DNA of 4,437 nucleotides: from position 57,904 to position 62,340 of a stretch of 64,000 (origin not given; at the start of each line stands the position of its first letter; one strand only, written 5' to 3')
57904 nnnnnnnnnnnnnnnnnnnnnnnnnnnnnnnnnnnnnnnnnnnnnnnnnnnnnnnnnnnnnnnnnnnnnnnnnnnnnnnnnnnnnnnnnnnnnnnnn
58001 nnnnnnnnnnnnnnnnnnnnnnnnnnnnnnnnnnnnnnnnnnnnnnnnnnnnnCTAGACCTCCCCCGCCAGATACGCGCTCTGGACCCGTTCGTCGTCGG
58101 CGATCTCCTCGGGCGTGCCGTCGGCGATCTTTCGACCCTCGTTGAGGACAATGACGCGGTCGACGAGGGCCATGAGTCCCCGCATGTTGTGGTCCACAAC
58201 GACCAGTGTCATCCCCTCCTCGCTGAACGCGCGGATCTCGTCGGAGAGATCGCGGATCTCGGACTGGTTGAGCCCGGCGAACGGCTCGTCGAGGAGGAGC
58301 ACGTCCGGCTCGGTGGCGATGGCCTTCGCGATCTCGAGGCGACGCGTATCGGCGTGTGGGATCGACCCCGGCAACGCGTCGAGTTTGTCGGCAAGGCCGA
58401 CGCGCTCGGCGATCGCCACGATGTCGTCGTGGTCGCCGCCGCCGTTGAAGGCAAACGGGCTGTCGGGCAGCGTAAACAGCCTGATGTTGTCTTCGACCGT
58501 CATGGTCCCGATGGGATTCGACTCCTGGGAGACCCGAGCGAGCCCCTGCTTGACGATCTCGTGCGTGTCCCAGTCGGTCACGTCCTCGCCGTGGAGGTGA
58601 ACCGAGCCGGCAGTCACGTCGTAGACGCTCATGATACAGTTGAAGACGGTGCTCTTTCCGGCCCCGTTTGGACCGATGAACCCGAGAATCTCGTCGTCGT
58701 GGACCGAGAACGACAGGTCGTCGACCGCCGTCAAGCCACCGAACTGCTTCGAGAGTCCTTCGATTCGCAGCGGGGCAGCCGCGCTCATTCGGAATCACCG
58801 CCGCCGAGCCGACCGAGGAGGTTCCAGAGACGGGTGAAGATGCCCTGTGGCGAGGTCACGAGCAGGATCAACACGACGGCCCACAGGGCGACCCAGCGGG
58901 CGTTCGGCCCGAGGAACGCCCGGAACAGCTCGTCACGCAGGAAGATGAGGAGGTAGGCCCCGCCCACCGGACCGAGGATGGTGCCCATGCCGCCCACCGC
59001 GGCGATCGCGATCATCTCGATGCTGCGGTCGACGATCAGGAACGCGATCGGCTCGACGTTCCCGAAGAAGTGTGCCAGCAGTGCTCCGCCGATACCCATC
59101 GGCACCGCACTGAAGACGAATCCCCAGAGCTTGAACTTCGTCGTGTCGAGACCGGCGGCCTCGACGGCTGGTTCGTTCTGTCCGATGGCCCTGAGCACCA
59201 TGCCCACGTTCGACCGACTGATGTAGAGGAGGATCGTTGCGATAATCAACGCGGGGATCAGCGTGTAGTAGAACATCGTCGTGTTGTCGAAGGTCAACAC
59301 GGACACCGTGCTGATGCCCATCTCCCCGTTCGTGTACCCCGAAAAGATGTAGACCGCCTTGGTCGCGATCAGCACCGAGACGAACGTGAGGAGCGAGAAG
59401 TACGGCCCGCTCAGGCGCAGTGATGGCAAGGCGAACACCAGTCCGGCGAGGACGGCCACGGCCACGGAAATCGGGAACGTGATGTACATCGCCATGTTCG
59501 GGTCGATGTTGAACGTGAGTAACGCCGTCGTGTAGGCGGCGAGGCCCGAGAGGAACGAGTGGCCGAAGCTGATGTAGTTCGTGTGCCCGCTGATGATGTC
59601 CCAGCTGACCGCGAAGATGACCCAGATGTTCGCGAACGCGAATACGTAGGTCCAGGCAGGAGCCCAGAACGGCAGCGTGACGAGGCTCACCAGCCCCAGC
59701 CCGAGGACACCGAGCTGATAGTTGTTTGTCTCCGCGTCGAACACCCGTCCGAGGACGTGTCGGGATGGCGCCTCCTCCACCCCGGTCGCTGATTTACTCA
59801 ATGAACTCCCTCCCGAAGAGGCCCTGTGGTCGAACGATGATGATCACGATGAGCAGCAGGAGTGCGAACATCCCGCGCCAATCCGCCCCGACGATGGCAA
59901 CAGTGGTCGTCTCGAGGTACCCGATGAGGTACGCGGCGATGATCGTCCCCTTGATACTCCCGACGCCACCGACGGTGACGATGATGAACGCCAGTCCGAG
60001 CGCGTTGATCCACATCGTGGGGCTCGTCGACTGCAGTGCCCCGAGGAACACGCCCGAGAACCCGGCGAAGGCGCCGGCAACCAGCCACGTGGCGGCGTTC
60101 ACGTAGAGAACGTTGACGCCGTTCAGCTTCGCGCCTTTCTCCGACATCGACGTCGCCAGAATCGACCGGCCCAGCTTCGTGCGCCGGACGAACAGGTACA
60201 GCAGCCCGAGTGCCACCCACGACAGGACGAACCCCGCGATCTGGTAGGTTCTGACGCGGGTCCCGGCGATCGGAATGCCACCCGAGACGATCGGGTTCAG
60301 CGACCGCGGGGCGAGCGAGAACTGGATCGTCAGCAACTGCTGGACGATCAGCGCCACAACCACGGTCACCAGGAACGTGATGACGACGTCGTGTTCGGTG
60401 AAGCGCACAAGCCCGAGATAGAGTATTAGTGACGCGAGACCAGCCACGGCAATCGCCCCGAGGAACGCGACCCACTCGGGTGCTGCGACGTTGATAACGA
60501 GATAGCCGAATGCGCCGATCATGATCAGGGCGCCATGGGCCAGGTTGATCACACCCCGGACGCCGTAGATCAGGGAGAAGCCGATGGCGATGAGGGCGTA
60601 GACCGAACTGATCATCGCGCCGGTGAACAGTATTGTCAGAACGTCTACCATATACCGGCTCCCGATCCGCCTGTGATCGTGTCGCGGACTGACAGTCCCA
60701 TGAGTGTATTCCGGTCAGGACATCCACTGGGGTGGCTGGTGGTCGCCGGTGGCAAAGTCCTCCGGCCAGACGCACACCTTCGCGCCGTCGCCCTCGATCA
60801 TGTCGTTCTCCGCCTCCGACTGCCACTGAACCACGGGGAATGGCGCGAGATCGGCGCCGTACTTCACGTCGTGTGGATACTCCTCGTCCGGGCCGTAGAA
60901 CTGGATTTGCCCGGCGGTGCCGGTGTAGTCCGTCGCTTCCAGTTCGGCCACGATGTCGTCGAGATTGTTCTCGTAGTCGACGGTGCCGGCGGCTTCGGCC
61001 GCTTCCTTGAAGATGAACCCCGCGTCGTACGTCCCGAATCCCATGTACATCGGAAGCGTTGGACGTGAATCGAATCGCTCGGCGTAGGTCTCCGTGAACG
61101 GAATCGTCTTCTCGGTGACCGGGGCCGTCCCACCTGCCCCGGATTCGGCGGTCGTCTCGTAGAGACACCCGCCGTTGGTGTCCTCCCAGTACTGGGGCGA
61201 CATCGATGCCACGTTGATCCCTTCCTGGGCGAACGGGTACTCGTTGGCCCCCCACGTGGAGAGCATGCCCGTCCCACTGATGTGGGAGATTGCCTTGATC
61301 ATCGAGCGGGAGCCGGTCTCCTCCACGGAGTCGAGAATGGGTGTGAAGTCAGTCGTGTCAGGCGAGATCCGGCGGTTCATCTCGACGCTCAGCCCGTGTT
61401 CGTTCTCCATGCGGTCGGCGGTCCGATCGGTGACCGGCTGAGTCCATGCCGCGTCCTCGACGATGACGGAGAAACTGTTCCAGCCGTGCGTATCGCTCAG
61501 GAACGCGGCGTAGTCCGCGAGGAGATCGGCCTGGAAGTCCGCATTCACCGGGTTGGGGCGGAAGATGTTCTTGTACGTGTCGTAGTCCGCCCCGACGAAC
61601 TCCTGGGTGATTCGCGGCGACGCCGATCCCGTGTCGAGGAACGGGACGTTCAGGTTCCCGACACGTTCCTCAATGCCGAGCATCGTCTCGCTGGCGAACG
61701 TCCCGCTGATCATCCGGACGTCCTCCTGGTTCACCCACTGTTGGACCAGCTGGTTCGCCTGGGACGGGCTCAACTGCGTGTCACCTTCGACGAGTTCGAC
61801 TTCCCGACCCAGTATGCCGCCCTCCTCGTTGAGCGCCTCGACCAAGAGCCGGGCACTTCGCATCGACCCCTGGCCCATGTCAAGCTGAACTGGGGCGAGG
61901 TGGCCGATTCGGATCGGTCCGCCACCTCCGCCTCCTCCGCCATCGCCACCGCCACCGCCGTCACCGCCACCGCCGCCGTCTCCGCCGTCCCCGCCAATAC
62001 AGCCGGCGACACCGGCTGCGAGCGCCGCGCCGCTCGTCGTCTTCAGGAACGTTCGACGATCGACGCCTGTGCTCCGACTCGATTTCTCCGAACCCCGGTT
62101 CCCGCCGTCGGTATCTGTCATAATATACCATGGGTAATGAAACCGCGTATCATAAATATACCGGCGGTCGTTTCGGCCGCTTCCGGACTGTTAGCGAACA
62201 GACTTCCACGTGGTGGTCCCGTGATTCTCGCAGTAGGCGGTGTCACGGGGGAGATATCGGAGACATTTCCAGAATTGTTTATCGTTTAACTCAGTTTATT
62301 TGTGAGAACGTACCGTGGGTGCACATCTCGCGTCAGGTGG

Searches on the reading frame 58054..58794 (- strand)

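Call 21: search_protein_families(library=pfam, proteins=[window:58054-58794:-], max_evalue=0.001)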
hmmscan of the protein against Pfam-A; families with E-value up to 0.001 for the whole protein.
window:58054-58794:- (246 aa): 4 families
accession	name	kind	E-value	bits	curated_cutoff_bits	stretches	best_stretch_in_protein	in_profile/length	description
PF00005.33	ABC_tran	-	2.8e-28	99.7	25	1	25-173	2-137/137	ABC transporter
PF12399.14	BCA_ABC_TP_C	-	3.7e-09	36.4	25.5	1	221-242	1-22/27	Branched-chain amino acid ATP-binding cassette transporter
PF13304.12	AAA_21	-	1.5e-06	29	27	0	37-66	2-28/304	AAA domain, putative AbiEii toxin, Type IV TA system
PF13476.12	AAA_23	-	0.00032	21.8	27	1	28-55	16-40/201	AAA domain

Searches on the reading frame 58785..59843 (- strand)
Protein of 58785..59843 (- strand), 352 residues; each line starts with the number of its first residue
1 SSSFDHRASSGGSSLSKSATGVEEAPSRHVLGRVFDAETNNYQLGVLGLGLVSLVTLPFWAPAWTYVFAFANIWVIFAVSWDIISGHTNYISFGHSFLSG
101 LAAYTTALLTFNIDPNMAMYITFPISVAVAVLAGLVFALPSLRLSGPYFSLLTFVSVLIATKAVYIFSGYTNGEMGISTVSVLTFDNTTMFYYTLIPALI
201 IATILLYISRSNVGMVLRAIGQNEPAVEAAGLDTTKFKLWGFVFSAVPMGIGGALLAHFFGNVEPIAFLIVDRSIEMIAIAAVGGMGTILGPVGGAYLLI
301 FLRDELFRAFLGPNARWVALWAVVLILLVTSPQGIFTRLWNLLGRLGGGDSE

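Call 21: search_protein_families(library=pfam, proteins=[window:58785-59843:-], max_evalue=0.001)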
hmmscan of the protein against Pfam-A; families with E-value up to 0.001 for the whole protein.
window:58785-59843:- (352 aa): 1 family
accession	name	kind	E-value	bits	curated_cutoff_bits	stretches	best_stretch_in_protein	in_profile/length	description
PF02653.21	BPD_transp_2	-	8.2e-35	120.7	26.8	1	66-328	4-268/269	Branched-chain amino acid transport system / permease component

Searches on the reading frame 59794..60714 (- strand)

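Call 21: search_protein_families(library=pfam, proteins=[window:59794-60714:-], max_evalue=0.001)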
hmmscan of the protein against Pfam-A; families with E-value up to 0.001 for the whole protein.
window:59794-60714:- (306 aa): 1 family
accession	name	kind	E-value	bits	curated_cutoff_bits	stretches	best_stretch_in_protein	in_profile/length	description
PF02653.21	BPD_transp_2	-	1e-38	133.5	26.8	1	29-291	2-268/269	Branched-chain amino acid transport system / permease component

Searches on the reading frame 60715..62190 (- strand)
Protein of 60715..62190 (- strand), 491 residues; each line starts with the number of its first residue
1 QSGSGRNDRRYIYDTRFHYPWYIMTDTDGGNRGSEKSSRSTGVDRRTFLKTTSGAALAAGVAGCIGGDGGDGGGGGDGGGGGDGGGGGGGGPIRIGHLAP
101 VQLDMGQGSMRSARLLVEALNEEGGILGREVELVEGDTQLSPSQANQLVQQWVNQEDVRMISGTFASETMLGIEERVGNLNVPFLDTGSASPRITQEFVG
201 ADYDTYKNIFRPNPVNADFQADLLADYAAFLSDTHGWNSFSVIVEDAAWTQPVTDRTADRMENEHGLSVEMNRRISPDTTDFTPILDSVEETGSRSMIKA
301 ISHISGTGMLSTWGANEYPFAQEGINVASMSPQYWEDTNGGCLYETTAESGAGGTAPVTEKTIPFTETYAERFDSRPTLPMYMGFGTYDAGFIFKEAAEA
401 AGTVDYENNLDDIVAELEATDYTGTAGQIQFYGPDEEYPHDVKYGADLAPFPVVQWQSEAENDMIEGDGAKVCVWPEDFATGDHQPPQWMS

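Call 21: search_protein_families(library=pfam, proteins=[window:60715-62190:-], max_evalue=0.001)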
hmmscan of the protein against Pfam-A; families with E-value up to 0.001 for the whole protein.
window:60715-62190:- (491 aa): 3 families
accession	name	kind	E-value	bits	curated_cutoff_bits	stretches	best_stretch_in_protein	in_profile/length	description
PF13458.12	Peripla_BP_6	-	1.3e-35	124.1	31.7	1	92-441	1-332/343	Periplasmic binding protein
PF01094.35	ANF_receptor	-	1.3e-09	38.1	25.4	1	111-431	4-334/353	Receptor family ligand binding region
PF13433.12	Peripla_BP_5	-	2.3e-06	27.4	27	1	110-169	21-80/363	Periplasmic binding protein domain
